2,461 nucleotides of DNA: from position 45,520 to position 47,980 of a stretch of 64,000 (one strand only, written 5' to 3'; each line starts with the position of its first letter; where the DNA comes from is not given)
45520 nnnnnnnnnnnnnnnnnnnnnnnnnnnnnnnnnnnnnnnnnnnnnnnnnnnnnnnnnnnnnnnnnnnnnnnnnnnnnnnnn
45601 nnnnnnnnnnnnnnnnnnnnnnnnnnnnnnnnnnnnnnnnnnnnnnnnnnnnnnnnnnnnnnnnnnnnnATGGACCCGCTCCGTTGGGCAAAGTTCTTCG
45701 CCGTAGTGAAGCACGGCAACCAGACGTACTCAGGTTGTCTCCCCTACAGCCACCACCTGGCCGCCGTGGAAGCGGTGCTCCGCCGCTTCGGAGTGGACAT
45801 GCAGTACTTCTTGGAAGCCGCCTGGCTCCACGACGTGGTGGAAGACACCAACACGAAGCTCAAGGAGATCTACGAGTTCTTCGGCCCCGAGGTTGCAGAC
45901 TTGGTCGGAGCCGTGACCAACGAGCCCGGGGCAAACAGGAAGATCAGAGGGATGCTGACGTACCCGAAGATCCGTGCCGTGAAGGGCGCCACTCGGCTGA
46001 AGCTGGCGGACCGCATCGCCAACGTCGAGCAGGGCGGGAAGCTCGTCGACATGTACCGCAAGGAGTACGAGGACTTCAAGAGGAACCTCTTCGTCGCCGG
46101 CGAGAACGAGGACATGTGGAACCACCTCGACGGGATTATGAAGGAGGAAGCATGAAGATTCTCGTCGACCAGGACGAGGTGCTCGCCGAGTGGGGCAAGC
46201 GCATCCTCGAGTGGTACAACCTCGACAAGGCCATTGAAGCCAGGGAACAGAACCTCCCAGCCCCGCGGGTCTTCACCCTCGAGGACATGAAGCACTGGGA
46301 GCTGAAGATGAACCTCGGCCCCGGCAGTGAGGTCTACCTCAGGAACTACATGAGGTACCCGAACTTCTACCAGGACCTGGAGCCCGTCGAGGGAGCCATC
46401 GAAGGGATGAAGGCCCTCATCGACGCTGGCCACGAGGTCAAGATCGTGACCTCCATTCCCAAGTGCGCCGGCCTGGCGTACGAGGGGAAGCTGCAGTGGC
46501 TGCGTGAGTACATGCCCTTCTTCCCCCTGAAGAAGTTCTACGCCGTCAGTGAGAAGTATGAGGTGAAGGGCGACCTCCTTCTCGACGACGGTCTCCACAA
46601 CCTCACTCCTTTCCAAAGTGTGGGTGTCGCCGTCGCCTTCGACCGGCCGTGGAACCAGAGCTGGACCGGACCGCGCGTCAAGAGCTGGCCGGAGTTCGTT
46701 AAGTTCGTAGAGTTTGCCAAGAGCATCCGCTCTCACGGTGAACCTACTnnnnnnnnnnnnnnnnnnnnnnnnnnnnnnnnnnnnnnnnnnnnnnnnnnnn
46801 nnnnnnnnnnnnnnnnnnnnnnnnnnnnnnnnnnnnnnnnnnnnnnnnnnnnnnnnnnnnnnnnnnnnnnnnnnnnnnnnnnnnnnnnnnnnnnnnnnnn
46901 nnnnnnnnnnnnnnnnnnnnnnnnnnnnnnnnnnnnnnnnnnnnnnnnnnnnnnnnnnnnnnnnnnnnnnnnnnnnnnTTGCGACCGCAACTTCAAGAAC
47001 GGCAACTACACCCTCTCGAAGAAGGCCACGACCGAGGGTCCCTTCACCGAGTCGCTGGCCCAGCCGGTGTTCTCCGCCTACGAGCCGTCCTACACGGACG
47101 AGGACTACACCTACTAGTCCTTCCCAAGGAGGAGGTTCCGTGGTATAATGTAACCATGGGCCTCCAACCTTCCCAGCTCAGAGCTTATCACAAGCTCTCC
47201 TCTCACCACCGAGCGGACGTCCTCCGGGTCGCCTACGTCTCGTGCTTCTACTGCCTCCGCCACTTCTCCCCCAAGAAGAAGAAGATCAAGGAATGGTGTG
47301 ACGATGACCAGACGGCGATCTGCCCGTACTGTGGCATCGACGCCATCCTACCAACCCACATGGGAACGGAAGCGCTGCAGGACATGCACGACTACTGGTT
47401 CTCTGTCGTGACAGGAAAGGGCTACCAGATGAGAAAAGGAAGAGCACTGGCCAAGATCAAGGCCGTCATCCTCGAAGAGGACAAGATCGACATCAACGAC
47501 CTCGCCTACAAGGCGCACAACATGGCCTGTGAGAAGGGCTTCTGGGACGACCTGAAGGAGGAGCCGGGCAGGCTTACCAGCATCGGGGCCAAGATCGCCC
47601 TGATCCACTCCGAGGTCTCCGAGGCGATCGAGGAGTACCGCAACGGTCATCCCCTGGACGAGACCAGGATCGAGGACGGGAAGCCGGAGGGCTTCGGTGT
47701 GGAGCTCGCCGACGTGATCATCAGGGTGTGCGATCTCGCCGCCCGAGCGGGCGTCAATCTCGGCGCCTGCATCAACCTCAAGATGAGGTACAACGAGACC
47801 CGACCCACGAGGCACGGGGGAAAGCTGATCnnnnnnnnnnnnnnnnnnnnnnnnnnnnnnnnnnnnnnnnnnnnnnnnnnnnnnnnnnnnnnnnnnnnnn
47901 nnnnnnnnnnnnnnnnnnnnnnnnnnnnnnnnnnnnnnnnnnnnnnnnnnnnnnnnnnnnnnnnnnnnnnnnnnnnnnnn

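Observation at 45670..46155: RelA/SpoT-type HD hydrolase, possibly a (p)ppGpp or other alarmone hydrolase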

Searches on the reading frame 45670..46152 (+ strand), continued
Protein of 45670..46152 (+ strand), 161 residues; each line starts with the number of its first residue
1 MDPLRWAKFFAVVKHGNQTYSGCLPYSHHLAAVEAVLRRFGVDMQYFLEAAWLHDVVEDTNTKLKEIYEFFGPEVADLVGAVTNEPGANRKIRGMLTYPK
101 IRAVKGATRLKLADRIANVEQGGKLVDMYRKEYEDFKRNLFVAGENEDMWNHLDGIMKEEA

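Call 49: find_related_loci(query=A1, collection=genome_contigs, flank=5000)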
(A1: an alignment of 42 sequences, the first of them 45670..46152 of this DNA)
Query A1 (161 aa) in genome_contigs; peptide patterns used: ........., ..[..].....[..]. (x = any residue, [..] = any of these).
91 stretches matched a pattern; 73 encode a relative of the query (tblastn E <= 1e-3); 73 distinct loci.
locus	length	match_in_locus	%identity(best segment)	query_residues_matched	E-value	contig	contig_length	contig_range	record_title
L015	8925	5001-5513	60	1-157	2e-59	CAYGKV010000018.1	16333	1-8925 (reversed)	MAG TPA_asm: uncultured Candidatus Saccharibacteria bacterium isolate ERP113451_co5_294 genome assembly, contig: NODE_19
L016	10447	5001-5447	58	7-155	6e-53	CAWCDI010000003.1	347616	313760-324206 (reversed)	MAG: uncultured Actinomycetes bacterium isolate MFD09368.bin.2.2 genome assembly, contig: contig_21629, whole genome sho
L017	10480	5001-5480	50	7-159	1e-42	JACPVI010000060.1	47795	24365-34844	MAG: Myxococcales bacterium isolate NC_groundwater_780_Ag_S2p5_69_11 JBCH_GD18_4_SO25_S179_scaffold_623620, whole genome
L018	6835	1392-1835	50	15-157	7e-37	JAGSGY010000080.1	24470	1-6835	MAG: Proteobacteria bacterium isolate GY13CH_bin.7 k141_384722_length_24470_cov_21.9442, whole genome shotgun sequence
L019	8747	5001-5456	47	10-157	4e-36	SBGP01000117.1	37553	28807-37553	MAG: Deltaproteobacteria bacterium isolate M1803 scaffold_160_1, whole genome shotgun sequence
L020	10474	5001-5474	46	7-159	2e-36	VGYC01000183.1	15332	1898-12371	MAG: Planctomycetota bacterium isolate K_Offshore_120m_mx_222 K_Offshore_120m_mx_222_Ga0194131_10007032, whole genome sh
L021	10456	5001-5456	47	5-153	6e-35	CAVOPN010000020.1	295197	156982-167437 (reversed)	MAG: Bryobacterales bacterium isolate MFD10064.bin.1.78 genome assembly, contig: contig_39286, whole genome shotgun sequ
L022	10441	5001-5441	49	7-153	2e-33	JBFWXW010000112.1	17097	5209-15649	MAG: Kofleriaceae bacterium isolate CA_2019_TPBS_15 NODE_14597_length_17097_cov_5.624514_TPBS, whole genome shotgun sequ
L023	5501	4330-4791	42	4-161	1e-32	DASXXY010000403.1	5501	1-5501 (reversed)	MAG TPA_asm: Gaiellales bacterium isolate SMAG_U4810 k141_2954349, whole genome shotgun sequence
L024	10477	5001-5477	46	7-154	1e-32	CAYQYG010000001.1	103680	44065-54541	MAG TPA_asm: uncultured Polyangiaceae bacterium isolate binchicken_co16_22 genome assembly, contig: NODE_322_length_1036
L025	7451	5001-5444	45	15-158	2e-32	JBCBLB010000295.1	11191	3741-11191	MAG: Myxococcota bacterium isolate J06627_4 k141_248156_length_11191_cov_11.9995, whole genome shotgun sequence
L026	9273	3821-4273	45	10-157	2e-32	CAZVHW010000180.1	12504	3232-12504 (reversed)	MAG TPA_asm: uncultured Enterobacterales bacterium isolate SRP308112_co1_406 genome assembly, contig: NODE_9133_length_1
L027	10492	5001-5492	42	7-160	2e-32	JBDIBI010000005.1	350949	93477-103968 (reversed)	MAG: Blastocatellia bacterium isolate AS-MICRO-OLR.206 NODE_40_length_350949_cov_34.552179, whole genome shotgun sequenc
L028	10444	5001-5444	47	15-157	4e-32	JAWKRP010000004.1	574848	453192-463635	MAG: Myxococcota bacterium isolate ABC1.164 ABC1.164.fa-4, whole genome shotgun sequence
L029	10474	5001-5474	48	7-157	3e-31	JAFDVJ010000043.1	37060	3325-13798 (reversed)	MAG: Acidobacteria bacterium isolate SZAS-13 ACID-KAN-6__43__length-37060, whole genome shotgun sequence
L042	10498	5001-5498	40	4-157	3e-28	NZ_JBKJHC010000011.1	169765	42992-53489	Flavobacterium sp. RHBU_3 11, whole genome shotgun sequence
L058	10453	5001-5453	46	7-154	8e-26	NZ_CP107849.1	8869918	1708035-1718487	Nocardia sp. NBC_00511 chromosome, complete genome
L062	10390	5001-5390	48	7-136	4e-24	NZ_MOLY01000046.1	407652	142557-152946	Sphingomonas montana strain W16RD contig_46, whole genome shotgun sequence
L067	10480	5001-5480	36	2-153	1e-22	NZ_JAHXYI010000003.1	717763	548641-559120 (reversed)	Chryseobacterium sp. GVT01B NODE_3_length_717763_cov_51.8706, whole genome shotgun sequence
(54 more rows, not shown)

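Call 51: search_protein_families(library=pfam, proteins=[L058:4182-4961:+, L058:3516-4160:+, L058:5562-7244:-, L062:4106-4924:+, L042:3841-4953:+, L042:5565-6098:+, L042:2723-3814:+, L067:4729-4989:+, L067:4094-4543:+, L067:925-4074:+], max_evalue=0.001)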
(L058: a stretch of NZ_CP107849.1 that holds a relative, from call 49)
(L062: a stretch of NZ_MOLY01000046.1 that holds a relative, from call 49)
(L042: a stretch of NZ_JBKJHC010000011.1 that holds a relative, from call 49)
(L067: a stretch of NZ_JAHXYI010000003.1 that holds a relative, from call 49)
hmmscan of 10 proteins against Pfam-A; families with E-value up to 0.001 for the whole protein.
L058:4182-4961:+ (260 aa): 0 families

L058:3516-4160:+ (215 aa): 0 families

L058:5562-7244:- (560 aa): 2 families
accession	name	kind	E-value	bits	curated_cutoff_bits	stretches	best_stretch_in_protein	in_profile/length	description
PF00501.34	AMP-binding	-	8.7e-66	222.7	29.9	1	50-411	6-384/384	AMP-binding enzyme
PF13193.12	AMP-binding_C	-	6.8e-15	56.2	24.5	1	461-543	1-76/76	AMP-binding enzyme C-terminal domain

L062:4106-4924:+ (273 aa): 1 family
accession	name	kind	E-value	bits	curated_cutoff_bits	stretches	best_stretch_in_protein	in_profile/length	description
PF14903.11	WG_beta_rep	-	9.1e-05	22.8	25.6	0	246-259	1-14/35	WG containing repeat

L042:3841-4953:+ (371 aa): 2 families
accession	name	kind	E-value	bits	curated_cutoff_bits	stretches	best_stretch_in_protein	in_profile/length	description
PF09414.15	RNA_ligase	-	8.8e-25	88.2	27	1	63-258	2-171/171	RNA ligase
PF18043.6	T4_Rnl2_C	-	6.2e-15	55.7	27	1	283-359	3-76/82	T4 RNA ligase 2 C-terminal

L042:5565-6098:+ (178 aa): 0 families

L042:2723-3814:+ (364 aa): 1 family
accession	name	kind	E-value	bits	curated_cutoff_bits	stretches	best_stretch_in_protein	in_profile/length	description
PF05117.17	DUF695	-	1.6e-07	32.1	23.1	1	240-358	10-128/134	Family of unknown function (DUF695)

L067:4729-4989:+ (87 aa): 0 families

L067:4094-4543:+ (150 aa): 0 families

L067:925-4074:+ (1050 aa): 1 family
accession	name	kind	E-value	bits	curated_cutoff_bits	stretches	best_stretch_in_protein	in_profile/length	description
PF01471.23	PG_binding_1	-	1.9e-09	38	23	1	75-130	2-57/57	Putative peptidoglycan binding domain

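Call 55: search_protein_representatives(protein=window:45670-46152:+)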
Query: 161 residues. Proteins with E-value up to 0.001 (for the whole library): 9112; up to 1e-10: 2297; up to 1e-30: 66. The best 150 are listed.
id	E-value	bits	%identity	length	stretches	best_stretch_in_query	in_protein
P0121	8.0e-58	211.4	70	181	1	2-157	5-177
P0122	1.9e-57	210.1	64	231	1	4-157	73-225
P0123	5.2e-51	189.2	61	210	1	4-158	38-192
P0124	1.3e-50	187.9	57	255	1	4-158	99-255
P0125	7.6e-49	182.2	63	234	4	96-159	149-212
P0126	4.4e-46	173.2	57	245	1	4-159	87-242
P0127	4.4e-44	166.7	64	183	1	2-157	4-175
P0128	4.5e-41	156.9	57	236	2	48-156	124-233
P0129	7.3e-41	156.3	56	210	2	44-158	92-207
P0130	1.2e-39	152.3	69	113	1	48-158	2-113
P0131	1.3e-39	152.2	57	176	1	1-158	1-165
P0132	5.6e-39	150.1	53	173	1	7-159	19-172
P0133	6.2e-39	150.0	56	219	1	7-157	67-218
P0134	2.0e-38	148.3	54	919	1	5-157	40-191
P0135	2.0e-38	148.3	54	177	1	2-160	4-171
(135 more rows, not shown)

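Call 61: find_related_loci(query=window:45670-46152:+, collection=viral_contigs, flank=4000)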
Query window:45670-46152:+ (161 aa) in viral_contigs; peptide patterns used: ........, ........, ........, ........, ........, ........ (x = any residue, [..] = any of these).
8 stretches matched a pattern; 3 encode a relative of the query (tblastn E <= 1e-3); 3 distinct loci.
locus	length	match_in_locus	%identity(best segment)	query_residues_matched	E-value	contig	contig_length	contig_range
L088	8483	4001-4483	100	1-161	1e-110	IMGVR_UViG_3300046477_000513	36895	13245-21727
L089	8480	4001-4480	97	1-160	6e-107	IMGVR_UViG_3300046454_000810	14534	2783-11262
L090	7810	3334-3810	93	2-160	1e-101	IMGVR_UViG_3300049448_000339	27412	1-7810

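Call 71: search_protein_families(library=padloc, proteins=[window:45670-46152:+], max_evalue=0.01)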
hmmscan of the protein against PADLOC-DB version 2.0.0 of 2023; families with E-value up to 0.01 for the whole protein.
window:45670-46152:+ (161 aa): 0 families

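Call 73: fold_search(model_id=the predicted structure, library=viral)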
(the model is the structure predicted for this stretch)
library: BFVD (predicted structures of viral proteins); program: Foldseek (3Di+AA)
matches with E <= 10: 95; with E <= 0.001: 21
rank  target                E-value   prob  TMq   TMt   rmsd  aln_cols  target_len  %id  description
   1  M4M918                1.0e-06  1.00  0.70  0.78   3.3       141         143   32  (no name in the UniProt tables at hand)
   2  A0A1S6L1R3            2.5e-06  1.00  0.87  0.53   2.1       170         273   28  (no name in the UniProt tables at hand)
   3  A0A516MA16            2.6e-06  1.00  0.83  0.62   2.8       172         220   27  (no name in the UniProt tables at hand)
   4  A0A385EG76            2.7e-06  1.00  0.86  0.53   2.2       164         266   28  HD/PDEase domain protein [Caulobacter phage CcrSC]
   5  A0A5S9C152            3.8e-06  1.00  0.77  0.73   2.5       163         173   28  Phosphohydrolase [Tenacibaculum phage PTm1]
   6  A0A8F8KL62            4.6e-06  1.00  0.80  0.66   3.5       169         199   27  (P)ppGpp synthetase/hydrolase [Clandestinovirus]
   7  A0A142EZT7            4.6e-06  1.00  0.80  0.65   3.4       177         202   26  (no name in the UniProt tables at hand)
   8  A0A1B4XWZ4            6.8e-06  1.00  0.85  0.75   2.4       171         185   24  Phosphohydrolase [Tenacibaculum phage pT24]
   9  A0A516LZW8            1.2e-05  1.00  0.67  0.64   6.2       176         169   26  (no name in the UniProt tables at hand)
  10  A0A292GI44            2.4e-05  1.00  0.77  0.60   3.8       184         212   22  (no name in the UniProt tables at hand)
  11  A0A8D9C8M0            2.6e-05  1.00  0.73  0.61   4.0       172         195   23  Uncharacterized protein [uncultured marine phage]
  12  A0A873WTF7            1.2e-04  1.00  0.79  0.62   2.9       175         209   24  Uncharacterized protein [Providencia phage PSTCR5]
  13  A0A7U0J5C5            1.2e-04  1.00  0.81  0.58   3.5       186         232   23  Guanosine-3',5'-bis(Diphosphate) 3'-pyrophosphohydrolase / GTP pyrophosphokinase, (P)ppGpp synthetase II [Klebsiella phage vB_KpM_FBKp24]
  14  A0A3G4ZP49            1.2e-04  1.00  0.67  0.35   8.0       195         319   24  HD domain-containing protein [Terrestrivirus sp.]
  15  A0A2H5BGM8            2.0e-04  1.00  0.68  0.71   3.5       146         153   20  HD domain-containing protein [Vibrio phage Ceto]
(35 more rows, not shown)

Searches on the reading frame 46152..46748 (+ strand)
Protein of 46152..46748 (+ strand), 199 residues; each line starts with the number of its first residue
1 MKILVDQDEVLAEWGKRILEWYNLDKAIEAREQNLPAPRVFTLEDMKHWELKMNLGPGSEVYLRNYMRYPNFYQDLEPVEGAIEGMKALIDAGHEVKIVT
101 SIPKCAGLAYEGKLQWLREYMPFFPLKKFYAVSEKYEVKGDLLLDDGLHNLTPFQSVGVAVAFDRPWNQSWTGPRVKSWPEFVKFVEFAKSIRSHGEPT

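Call 10: search_protein_families(library=pfam, proteins=[window:46152-46748:+], max_evalue=0.01)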
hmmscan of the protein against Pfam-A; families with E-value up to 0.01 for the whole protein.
window:46152-46748:+ (199 aa): 1 family
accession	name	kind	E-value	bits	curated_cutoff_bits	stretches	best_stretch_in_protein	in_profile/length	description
PF06941.18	NT5C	-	2.9e-25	89.6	24.8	1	3-190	4-178/180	5' nucleotidase, deoxy (Pyrimidine), cytosolic type C protein (NT5C)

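Call 16: search_protein_families(library=phrogs, proteins=[window:46152-46748:+], max_evalue=0.001)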
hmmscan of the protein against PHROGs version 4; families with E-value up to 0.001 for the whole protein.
window:46152-46748:+ (199 aa): 3 families
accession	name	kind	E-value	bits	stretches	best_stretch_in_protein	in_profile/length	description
phrog_420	-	unknown function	1e-29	104.9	1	1-190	14-206/267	unknown function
phrog_2643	-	moron, auxiliary metabolic gene and host takeover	3e-12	47.5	1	2-169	8-162/182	5'-3' deoxyribonucleotidase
phrog_1238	-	moron, auxiliary metabolic gene and host takeover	3.2e-05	24.6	1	75-124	42-90/155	phosphoheptose isomerase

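Call 71: search_protein_families(library=padloc, proteins=[window:46152-46748:+], max_evalue=0.01)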
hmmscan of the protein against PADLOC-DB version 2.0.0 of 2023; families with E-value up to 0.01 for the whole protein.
window:46152-46748:+ (199 aa): 0 families

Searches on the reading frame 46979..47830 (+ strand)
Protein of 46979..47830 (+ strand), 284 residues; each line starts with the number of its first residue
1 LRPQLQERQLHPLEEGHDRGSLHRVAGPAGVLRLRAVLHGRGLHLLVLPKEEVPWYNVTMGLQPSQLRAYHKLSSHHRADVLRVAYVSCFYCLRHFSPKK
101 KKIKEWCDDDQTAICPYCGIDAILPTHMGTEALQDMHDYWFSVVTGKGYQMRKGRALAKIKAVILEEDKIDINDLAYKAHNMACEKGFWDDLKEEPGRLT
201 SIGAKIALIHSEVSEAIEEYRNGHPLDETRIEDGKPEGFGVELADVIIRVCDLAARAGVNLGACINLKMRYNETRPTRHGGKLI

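Call 10: search_protein_families(library=pfam, proteins=[window:46979-47830:+], max_evalue=0.01)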
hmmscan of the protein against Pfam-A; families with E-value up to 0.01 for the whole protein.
window:46979-47830:+ (284 aa): 0 families

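Call 16: search_protein_families(library=phrogs, proteins=[window:46979-47830:+], max_evalue=0.001)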
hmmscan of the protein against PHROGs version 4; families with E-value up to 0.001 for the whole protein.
window:46979-47830:+ (284 aa): 5 families
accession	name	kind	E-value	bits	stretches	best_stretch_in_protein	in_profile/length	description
phrog_3301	-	other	1e-31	111.2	1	171-283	49-168/169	pyrophosphatase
phrog_5658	-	other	2.3e-22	80.8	1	171-276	303-406/421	pyrophosphatase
phrog_9236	-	other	2.6e-15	57.7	2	169-260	3-106/191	pyrophosphatase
phrog_30788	-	unknown function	4.7e-13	50.4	1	69-124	19-73/95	-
phrog_6945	-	unknown function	0.00043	20.8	1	206-276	189-255/270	-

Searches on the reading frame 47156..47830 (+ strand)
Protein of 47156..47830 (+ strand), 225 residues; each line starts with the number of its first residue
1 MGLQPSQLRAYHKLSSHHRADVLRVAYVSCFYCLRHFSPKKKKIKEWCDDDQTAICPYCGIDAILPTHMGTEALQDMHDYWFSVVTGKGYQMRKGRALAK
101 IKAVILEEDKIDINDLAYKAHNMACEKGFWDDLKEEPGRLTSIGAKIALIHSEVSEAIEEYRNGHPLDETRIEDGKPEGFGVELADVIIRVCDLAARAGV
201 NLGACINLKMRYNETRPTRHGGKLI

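Call 64: search_solved_structures(query=window:47156-47830:+, max_evalue=0.01)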
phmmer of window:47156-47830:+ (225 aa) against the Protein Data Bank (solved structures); distinct sequences matched with E-value up to 0.01: 0.

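Call 71: search_protein_families(library=padloc, proteins=[window:47156-47830:+], max_evalue=0.01)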
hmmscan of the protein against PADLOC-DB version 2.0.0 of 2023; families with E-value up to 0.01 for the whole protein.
window:47156-47830:+ (225 aa): 1 family
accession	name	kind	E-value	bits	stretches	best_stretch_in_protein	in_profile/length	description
PDLC04447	PDC-M14A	-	0.0024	16.3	1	25-75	17-65/152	-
